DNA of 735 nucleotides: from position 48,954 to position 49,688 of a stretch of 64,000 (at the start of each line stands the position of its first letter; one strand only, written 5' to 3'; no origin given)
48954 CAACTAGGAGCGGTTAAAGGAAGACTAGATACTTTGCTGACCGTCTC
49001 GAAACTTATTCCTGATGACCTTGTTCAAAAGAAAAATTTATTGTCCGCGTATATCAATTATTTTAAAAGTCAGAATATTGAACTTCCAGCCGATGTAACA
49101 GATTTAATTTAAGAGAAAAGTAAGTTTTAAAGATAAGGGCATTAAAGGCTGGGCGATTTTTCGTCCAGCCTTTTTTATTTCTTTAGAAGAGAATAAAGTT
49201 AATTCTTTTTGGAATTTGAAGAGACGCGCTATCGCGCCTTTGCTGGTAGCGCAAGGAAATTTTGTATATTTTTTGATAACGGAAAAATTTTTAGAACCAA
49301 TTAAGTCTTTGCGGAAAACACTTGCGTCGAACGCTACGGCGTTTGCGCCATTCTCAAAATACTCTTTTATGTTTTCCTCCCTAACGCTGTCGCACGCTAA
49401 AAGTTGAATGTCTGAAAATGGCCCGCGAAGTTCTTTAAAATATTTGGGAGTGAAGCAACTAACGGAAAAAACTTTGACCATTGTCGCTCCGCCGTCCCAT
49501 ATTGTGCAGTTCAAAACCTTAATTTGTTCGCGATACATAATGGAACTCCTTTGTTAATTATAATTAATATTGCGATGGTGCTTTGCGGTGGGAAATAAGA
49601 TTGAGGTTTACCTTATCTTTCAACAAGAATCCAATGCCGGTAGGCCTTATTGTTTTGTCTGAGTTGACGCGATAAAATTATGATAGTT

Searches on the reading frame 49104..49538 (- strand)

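Call 3: search_protein_families(library=pfam, proteins=[window:49104-49538:-], max_evalue=0.01)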
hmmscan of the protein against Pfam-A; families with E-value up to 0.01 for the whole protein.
window:49104-49538:- (144 aa): 1 family
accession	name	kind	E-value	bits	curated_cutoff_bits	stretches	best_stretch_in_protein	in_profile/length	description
PF01081.25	Aldolase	-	0.00017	21.5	27.8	1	17-90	121-195/196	KDPG and KHG aldolase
